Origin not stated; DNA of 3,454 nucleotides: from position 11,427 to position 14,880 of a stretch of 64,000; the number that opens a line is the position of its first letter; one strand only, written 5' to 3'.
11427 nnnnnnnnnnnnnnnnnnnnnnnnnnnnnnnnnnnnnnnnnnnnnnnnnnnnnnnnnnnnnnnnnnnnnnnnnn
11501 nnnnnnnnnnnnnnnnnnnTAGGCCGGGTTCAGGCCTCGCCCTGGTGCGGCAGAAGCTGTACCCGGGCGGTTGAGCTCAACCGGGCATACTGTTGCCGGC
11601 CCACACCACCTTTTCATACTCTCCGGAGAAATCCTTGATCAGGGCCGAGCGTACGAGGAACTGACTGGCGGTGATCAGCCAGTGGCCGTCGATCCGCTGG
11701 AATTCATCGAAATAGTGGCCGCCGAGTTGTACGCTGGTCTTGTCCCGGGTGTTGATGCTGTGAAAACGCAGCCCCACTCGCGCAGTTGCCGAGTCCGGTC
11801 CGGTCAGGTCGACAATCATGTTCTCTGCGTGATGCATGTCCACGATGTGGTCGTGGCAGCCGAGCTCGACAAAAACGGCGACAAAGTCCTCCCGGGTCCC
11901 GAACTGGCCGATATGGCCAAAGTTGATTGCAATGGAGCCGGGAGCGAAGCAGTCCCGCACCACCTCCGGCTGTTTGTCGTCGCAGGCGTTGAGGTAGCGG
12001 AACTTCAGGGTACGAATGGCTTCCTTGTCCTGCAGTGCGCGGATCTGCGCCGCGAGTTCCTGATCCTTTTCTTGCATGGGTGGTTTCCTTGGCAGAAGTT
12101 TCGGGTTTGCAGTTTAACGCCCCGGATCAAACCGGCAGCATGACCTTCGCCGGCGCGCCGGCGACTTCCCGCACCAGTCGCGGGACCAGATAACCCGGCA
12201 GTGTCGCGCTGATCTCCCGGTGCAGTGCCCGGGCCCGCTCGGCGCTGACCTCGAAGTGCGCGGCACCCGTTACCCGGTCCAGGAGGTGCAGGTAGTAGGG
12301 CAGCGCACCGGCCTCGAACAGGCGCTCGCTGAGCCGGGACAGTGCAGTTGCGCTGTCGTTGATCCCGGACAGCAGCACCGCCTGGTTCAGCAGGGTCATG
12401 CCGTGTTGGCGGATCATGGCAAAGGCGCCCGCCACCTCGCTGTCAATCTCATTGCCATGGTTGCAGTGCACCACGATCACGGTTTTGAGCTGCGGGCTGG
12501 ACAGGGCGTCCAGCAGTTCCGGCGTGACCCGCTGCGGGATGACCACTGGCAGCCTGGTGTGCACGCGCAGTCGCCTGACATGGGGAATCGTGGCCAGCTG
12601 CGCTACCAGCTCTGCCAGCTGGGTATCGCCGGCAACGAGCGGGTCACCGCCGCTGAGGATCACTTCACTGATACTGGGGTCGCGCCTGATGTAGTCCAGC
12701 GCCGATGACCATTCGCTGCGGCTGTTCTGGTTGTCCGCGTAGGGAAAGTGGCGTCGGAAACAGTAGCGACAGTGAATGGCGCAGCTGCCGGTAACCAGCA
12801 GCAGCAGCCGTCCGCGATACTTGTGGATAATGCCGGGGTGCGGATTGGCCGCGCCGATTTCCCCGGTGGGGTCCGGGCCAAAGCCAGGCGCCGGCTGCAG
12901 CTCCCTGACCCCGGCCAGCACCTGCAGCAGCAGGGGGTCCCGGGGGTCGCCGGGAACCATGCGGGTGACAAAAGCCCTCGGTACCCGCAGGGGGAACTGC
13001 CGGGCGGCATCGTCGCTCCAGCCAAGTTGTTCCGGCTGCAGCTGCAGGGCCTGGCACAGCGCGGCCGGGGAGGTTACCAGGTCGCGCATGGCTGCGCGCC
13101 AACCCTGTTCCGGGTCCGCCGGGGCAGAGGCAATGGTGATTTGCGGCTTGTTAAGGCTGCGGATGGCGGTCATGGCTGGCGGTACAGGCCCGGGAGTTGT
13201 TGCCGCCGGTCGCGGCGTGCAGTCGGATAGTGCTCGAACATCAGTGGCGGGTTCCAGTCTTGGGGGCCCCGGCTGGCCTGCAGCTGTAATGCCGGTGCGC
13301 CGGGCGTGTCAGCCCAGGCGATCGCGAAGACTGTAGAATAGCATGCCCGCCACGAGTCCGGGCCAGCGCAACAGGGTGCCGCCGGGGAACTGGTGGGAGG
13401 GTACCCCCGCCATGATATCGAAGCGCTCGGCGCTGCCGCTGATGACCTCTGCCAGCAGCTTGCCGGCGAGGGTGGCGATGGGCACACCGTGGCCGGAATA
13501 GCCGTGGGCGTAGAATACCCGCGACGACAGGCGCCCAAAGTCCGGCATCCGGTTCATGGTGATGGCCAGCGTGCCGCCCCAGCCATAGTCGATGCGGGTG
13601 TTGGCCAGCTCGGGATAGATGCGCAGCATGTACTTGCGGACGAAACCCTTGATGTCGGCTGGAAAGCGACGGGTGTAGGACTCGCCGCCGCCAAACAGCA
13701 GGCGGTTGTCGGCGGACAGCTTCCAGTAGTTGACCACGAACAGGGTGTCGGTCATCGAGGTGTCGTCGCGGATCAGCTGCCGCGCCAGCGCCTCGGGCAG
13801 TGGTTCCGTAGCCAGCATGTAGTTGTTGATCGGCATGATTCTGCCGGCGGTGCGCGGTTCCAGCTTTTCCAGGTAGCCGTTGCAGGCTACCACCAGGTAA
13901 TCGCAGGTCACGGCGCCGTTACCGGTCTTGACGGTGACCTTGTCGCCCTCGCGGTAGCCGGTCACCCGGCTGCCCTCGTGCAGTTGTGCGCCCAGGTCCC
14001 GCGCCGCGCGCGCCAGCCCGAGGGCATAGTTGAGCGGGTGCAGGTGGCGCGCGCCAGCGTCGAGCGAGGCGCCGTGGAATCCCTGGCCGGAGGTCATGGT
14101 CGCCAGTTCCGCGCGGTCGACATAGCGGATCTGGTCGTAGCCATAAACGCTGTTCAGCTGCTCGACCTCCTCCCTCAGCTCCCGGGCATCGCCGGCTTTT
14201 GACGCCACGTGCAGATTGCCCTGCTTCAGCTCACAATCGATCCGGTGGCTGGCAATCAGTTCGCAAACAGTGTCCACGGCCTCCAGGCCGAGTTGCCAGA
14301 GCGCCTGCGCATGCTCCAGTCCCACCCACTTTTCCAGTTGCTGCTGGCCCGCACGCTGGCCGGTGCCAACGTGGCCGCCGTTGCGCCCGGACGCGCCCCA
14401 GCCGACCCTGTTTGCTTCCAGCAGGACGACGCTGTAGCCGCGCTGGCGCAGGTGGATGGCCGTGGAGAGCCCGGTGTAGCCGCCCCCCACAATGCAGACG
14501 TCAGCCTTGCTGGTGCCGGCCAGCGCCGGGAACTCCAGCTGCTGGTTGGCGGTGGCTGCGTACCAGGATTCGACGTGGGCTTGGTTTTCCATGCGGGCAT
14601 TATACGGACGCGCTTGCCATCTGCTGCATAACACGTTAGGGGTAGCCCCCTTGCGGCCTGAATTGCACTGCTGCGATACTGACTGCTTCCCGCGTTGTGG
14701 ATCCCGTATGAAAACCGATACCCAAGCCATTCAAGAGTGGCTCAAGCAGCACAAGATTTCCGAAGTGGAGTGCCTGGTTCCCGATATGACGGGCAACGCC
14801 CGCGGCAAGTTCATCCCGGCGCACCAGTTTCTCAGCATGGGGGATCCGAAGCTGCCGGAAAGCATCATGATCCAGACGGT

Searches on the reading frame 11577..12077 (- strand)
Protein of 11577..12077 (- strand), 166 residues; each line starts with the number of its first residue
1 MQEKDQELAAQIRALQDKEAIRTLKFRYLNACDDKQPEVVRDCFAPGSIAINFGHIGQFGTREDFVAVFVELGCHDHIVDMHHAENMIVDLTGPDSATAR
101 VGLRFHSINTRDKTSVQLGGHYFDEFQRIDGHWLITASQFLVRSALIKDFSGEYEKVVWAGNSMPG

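Call 9: search_protein_families(library=pfam, proteins=[window:11577-12077:-], max_evalue=0.001)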
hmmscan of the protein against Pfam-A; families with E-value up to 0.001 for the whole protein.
window:11577-12077:- (166 aa): 1 family
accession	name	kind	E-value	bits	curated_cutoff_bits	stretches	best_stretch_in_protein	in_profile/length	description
PF13577.12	SnoaL_4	-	4.3e-22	78.9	24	1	14-136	2-123/126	SnoaL-like domain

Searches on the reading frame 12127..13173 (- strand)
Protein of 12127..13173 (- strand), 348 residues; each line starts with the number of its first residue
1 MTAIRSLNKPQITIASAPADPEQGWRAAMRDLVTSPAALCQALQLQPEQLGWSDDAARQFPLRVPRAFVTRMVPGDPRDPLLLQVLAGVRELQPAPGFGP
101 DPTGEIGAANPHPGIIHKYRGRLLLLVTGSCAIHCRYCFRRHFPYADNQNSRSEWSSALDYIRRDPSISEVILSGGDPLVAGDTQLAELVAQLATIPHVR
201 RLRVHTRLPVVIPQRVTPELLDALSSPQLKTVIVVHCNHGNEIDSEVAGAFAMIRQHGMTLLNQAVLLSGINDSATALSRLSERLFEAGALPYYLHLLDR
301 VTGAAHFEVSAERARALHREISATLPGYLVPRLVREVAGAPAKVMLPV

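Call 9: search_protein_families(library=pfam, proteins=[window:12127-13173:-], max_evalue=0.001)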
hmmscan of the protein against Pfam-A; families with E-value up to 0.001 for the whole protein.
window:12127-13173:- (348 aa): 2 families
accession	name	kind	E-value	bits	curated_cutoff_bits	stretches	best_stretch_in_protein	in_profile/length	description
PF04055.27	Radical_SAM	-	6.6e-08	33.3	29.5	1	127-226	3-99/166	Radical SAM superfamily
PF13353.11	Fer4_12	-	1.3e-05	25.9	22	1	122-193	7-77/137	4Fe-4S single cluster domain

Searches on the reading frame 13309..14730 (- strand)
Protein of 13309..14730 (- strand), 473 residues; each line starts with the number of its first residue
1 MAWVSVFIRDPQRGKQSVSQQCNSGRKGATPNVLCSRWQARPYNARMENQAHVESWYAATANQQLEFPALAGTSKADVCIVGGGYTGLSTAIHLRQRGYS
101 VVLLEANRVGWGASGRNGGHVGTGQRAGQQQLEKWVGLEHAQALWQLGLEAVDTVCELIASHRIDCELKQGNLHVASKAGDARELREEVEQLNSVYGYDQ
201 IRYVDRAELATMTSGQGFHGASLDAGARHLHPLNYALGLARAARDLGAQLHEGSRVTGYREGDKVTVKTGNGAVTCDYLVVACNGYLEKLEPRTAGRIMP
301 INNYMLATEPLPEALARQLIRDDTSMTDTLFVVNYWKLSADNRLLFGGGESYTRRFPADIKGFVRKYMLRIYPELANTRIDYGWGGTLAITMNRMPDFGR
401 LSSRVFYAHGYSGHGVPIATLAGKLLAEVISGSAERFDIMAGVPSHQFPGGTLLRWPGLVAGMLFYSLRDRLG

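Call 9: search_protein_families(library=pfam, proteins=[window:13309-14730:-], max_evalue=0.001)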
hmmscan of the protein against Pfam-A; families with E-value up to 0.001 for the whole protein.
window:13309-14730:- (473 aa): 10 families
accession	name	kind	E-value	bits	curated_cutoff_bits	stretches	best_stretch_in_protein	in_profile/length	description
PF01266.30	DAO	-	5.6e-73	246.9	27.9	1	77-428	1-352/353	FAD dependent oxidoreductase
PF07992.20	Pyr_redox_2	-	1.2e-07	32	26.1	1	68-107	142-174/291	Pyridine nucleotide-disulphide oxidoreductase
PF01593.30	Amino_oxidase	-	2.9e-07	30.5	19.8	0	241-289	212-260/443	Flavin containing amine oxidoreductase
PF01494.25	FAD_binding_3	-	8.7e-07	28.9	22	1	76-108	2-34/349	FAD binding domain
PF13450.12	NAD_binding_8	-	2e-06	28.4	21.9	1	80-119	1-42/68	NAD(P)-binding Rossmann-like domain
PF03486.20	HI0933_like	-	7.6e-06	26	50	0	77-108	2-33/244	HI0933-like protein Rossmann domain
PF00890.30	FAD_binding_2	-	0.00048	19.9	20.4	1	77-109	1-33/414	FAD binding domain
PF00070.33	Pyr_redox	-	0.00053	20.9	22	0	78-106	2-30/82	Pyridine nucleotide-disulphide oxidoreductase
PF12831.13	FAD_oxidored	-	0.00091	19.1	27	0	77-124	1-48/416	FAD dependent oxidoreductase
PF13738.12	Pyr_redox_3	-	0.00098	18.9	30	0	80-110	2-33/305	Pyridine nucleotide-disulphide oxidoreductase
